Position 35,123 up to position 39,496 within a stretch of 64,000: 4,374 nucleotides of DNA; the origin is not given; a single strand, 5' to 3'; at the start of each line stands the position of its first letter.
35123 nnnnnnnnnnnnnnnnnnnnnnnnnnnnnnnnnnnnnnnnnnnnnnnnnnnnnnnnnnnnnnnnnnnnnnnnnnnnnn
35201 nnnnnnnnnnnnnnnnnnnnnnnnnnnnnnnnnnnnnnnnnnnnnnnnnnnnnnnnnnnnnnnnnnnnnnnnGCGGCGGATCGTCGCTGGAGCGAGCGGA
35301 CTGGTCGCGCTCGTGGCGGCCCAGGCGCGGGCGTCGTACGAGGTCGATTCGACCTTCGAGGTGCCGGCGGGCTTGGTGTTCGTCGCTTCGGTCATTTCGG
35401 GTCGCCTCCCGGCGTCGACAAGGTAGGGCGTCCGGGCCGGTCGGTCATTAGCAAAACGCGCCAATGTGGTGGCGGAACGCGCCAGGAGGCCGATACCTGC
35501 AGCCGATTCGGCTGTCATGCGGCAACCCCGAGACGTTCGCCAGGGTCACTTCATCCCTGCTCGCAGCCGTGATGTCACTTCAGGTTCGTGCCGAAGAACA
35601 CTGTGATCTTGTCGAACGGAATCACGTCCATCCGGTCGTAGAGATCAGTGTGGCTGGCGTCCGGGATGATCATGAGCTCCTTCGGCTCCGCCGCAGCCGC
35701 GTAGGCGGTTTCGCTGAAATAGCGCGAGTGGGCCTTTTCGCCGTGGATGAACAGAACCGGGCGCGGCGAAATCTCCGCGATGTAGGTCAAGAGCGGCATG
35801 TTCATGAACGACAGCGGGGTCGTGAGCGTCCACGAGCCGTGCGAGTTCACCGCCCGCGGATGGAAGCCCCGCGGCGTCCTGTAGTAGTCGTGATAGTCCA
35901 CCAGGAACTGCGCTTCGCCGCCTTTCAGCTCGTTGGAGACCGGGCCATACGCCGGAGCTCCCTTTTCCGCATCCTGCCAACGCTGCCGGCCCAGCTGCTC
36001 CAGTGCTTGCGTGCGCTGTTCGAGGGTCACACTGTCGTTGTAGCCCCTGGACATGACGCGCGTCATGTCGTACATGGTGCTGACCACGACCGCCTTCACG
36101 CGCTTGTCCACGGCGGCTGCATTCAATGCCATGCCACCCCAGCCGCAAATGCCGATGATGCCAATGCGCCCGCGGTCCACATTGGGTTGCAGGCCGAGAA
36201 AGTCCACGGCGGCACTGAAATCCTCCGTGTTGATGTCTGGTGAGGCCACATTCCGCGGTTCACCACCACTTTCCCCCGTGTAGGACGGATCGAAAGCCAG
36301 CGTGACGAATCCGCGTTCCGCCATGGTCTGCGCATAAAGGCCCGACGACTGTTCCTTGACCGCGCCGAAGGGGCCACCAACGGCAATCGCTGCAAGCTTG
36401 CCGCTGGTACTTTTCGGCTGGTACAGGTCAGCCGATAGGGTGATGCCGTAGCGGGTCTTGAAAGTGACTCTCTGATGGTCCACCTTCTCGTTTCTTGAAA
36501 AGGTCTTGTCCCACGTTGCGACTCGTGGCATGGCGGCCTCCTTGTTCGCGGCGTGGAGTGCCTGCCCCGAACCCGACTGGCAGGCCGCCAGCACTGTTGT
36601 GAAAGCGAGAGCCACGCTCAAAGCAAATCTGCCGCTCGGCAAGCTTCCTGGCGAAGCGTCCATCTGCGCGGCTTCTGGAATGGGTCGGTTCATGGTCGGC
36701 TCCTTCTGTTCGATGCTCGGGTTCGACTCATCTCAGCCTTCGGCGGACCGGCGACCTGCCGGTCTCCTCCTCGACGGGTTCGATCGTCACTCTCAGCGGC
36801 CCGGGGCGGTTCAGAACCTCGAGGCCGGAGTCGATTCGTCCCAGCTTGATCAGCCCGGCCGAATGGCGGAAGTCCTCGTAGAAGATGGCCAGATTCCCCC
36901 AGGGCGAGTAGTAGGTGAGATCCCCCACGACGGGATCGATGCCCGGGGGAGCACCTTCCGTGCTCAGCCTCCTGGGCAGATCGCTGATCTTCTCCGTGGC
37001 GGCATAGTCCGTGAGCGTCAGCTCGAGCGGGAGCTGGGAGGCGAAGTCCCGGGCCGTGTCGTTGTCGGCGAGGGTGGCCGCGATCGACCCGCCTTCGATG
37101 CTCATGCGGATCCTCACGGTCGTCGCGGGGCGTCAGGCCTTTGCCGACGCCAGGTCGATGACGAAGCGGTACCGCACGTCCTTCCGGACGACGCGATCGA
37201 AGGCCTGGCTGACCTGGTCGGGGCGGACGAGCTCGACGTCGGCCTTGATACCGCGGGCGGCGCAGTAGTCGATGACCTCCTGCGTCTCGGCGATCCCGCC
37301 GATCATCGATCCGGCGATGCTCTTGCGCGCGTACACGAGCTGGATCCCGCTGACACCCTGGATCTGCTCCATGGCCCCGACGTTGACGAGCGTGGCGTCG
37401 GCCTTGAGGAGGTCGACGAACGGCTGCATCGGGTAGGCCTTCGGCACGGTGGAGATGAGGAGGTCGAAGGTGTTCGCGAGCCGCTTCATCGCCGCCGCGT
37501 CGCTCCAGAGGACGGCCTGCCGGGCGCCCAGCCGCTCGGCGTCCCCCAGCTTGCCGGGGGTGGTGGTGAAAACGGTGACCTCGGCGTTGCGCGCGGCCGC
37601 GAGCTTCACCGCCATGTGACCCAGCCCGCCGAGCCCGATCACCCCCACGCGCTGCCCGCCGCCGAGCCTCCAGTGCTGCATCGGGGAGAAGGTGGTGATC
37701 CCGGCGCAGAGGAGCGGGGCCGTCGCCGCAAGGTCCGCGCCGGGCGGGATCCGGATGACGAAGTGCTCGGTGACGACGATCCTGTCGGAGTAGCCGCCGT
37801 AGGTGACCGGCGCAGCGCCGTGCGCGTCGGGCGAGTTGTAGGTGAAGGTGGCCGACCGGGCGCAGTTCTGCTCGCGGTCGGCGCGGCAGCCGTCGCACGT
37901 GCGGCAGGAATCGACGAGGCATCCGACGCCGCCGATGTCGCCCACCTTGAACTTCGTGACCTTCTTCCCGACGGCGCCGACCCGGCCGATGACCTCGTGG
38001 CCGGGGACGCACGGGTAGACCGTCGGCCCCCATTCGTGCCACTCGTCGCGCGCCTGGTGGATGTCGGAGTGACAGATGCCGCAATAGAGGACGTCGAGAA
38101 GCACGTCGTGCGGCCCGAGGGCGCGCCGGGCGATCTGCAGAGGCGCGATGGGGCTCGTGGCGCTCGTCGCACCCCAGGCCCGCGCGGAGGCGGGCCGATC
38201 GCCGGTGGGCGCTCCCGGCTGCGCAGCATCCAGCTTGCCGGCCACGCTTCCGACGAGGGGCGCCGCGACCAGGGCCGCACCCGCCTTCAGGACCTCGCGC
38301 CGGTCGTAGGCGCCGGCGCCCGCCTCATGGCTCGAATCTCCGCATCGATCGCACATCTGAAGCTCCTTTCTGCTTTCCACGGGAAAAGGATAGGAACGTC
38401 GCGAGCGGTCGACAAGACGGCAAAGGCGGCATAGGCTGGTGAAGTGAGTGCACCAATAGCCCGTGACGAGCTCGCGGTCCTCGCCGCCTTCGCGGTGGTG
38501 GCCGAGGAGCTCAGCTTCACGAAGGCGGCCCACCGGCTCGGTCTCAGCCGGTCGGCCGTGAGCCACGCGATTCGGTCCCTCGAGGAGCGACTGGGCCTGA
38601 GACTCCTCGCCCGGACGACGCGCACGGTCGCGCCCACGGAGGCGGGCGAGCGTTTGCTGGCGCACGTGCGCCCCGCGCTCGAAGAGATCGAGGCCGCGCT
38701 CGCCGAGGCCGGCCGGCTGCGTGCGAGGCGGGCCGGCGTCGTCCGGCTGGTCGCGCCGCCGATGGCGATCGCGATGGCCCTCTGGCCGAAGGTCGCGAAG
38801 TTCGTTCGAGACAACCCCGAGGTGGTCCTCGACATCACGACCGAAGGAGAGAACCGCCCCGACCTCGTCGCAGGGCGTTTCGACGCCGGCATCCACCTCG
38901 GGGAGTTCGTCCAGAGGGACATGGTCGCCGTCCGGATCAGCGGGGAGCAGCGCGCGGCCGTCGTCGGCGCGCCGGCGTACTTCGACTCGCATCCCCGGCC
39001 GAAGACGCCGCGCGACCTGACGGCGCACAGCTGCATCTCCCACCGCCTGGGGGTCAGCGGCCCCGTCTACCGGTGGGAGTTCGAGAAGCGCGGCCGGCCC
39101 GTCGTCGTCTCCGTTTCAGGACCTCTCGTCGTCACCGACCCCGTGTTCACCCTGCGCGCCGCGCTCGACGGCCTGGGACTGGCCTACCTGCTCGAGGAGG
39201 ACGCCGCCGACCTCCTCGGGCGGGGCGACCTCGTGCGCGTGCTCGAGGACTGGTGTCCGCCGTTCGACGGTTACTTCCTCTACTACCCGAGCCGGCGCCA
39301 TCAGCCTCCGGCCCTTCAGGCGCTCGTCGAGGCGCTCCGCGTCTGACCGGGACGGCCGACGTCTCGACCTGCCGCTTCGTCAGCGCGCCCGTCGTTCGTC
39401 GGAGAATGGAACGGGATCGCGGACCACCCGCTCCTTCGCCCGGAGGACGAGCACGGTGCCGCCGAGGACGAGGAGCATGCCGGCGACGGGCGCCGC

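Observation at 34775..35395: Chimeric gene remnant joining the N-terminal segment of the TAT-exported ADH to the C-terminal half of the aldo/keto reductase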

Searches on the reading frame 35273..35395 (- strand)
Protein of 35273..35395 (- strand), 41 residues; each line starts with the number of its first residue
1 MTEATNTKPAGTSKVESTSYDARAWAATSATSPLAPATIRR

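Call 37: find_homologous_proteins(query=window:35273-35395:-, max_evalue=10)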
Query seq(41 aa): no candidate shares three 5-residue words with the query. No homologue found.

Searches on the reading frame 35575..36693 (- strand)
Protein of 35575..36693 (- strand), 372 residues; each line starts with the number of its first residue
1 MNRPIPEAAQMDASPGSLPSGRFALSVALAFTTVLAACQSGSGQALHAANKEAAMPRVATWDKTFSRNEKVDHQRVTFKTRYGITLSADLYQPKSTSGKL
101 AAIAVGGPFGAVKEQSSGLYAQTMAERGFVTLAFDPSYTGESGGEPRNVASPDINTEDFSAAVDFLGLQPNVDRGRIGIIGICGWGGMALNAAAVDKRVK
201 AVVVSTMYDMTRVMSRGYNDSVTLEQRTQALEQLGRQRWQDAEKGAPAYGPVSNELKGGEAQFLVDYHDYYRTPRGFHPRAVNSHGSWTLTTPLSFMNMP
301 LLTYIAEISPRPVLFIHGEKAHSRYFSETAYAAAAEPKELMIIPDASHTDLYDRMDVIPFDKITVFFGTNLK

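Call 9: search_protein_families(library=pfam, proteins=[window:35575-36693:-], max_evalue=0.01)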
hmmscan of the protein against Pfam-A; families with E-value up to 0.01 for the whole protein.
window:35575-36693:- (372 aa): 10 families
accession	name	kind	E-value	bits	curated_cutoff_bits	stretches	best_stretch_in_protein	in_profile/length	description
PF02129.25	Peptidase_S15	-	1.3e-10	41.8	23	1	83-216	2-140/262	X-Pro dipeptidyl-peptidase (S15 family)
PF12697.13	Abhydrolase_6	-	1.7e-07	32.6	26.3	1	126-356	25-212/217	Alpha/beta hydrolase family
PF12740.14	PETase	-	5.9e-07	29.6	28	1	88-214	42-164/263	PET hydrolase-like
PF01738.24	DLH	-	3e-06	27.4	21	1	154-204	76-126/217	Dienelactone hydrolase family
PF00326.27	Peptidase_S9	-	2.3e-05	24.4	22.6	1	120-220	6-114/213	Prolyl oligopeptidase family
PF08840.17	BAAT_C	-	0.00011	22.8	20.9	1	157-219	4-66/210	BAAT / Acyl-CoA thioester hydrolase C terminal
PF00561.26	Abhydrolase_1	-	0.00011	22.4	25.8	1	123-207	22-102/245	alpha/beta hydrolase fold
PF05448.18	AXE1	-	0.00032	20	21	1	161-206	162-207/321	Acetyl xylan esterase (AXE1)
PF12146.15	Hydrolase_4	-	0.001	18.8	27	0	121-211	24-114/239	Serine aminopeptidase, S33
PF07521.17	RMMBL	-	0.0014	19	21.6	1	301-331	23-53/63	Zn-dependent metallo-hydrolase RNA specificity domain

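Call 39: find_related_loci(query=window:35575-36693:-, collection=metagenome_contigs, flank=7000)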
Query window:35575-36693:- (372 aa) in metagenome_contigs; peptide patterns used: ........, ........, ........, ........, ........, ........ (x = any residue, [..] = any of these).
600 stretches matched a pattern (row limit reached: there are more); 595 encode a relative of the query (tblastn E <= 1e-3); the best 80 are kept; 80 distinct loci.
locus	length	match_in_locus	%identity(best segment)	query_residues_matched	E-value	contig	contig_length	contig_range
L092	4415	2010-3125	90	1-372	0e+0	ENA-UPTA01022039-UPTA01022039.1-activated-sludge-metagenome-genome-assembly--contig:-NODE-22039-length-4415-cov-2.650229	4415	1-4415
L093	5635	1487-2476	80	41-371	0e+0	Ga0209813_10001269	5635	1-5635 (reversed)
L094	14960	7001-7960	82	51-371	2e-180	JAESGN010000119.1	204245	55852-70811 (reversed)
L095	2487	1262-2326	79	26-372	0e+0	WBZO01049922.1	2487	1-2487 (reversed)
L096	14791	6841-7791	82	55-371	5e-180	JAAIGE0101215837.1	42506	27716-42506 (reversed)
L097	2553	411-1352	82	59-371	0e+0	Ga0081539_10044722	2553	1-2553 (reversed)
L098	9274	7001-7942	82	59-371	2e-178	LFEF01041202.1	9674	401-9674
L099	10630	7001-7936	82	61-371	1e-177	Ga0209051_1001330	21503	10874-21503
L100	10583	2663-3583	87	61-367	1e-177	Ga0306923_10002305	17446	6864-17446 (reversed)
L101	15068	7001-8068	72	13-371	5e-175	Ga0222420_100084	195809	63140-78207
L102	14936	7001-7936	78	61-372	2e-174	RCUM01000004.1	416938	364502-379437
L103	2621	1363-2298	80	61-371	0e+0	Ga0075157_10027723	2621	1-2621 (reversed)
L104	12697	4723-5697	77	48-371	8e-174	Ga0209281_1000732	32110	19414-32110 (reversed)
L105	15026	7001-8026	75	20-372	6e-173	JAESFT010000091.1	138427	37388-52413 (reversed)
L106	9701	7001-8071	76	18-372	6e-173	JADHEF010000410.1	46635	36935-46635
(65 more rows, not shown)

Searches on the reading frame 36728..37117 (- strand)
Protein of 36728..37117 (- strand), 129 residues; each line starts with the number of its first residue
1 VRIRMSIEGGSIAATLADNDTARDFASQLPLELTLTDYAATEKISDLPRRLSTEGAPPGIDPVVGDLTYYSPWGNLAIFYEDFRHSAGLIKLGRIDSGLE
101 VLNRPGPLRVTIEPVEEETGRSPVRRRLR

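Call 9: search_protein_families(library=pfam, proteins=[window:36728-37117:-], max_evalue=0.01)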
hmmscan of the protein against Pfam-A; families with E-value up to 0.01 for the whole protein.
window:36728-37117:- (129 aa): 2 families
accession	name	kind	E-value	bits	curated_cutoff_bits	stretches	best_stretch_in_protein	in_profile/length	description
PF18050.6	Cyclophil_like2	-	8.5e-36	122.9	22.7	1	5-113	1-115/115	Cyclophilin-like family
PF04126.18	Cyclophil_like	-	0.00035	20.9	27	1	1-102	1-108/120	Cyclophilin-like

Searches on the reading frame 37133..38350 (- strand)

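Call 9: search_protein_families(library=pfam, proteins=[window:37133-38350:-], max_evalue=0.01)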
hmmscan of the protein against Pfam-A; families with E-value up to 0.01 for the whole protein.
window:37133-38350:- (405 aa): 7 families
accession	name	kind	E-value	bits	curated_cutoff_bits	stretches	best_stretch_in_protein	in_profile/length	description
PF08240.17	ADH_N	-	1.5e-21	77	23.5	1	79-202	1-103/104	Alcohol dehydrogenase GroES-like domain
PF00107.32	ADH_zinc_N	-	3.9e-16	59.6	31.8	1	242-363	1-127/129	Zinc-binding dehydrogenase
PF01262.27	AlaDh_PNT_C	-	3.4e-06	27.1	23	1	221-302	12-100/214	Alanine dehydrogenase/PNT, C-terminal domain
PF02826.25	2-Hacid_dh_C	-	0.0016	18.3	25.1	1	232-324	36-126/178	D-isomer specific 2-hydroxyacid dehydrogenase, NAD binding domain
PF22660.2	RS_preATP-grasp-like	-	0.0028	18.4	27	1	234-298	3-66/98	Ribonucleotide synthetase preATP-grasp domain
PF10518.14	TAT_signal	-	0.0031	17.8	22.7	0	16-34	3-21/21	TAT (twin-arginine translocation) pathway signal sequence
PF03446.21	NAD_binding_2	-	0.0041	17.6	21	1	234-311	1-72/161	NAD binding domain of 6-phosphogluconate dehydrogenase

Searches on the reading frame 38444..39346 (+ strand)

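Call 9: search_protein_families(library=pfam, proteins=[window:38444-39346:+], max_evalue=0.01)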
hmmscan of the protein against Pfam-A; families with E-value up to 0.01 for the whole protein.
window:38444-39346:+ (300 aa): 7 families
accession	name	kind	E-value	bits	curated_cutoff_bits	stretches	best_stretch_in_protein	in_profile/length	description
PF03466.25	LysR_substrate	-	1.1e-27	97.2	28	1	95-299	3-205/209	LysR substrate binding domain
PF00126.33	HTH_1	-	4.1e-21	75.1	26.6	1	13-69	4-60/60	Bacterial regulatory helix-turn-helix protein, lysR family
PF09339.16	HTH_IclR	-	2.8e-05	24.2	22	1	10-49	6-45/52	IclR helix-turn-helix domain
PF25213.1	HVO_A0261_N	-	0.0013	19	35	1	21-85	23-84/86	HVO_A0261 N-terminal domain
PF12802.13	MarR_2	-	0.0019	18.8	27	1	9-49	7-47/61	MarR family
PF13412.12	HTH_24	-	0.0049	16.9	21.9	0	23-48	18-43/48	Winged helix-turn-helix DNA-binding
PF13556.12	HTH_30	-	0.0056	16.9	27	0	18-60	8-50/59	PucR C-terminal helix-turn-helix domain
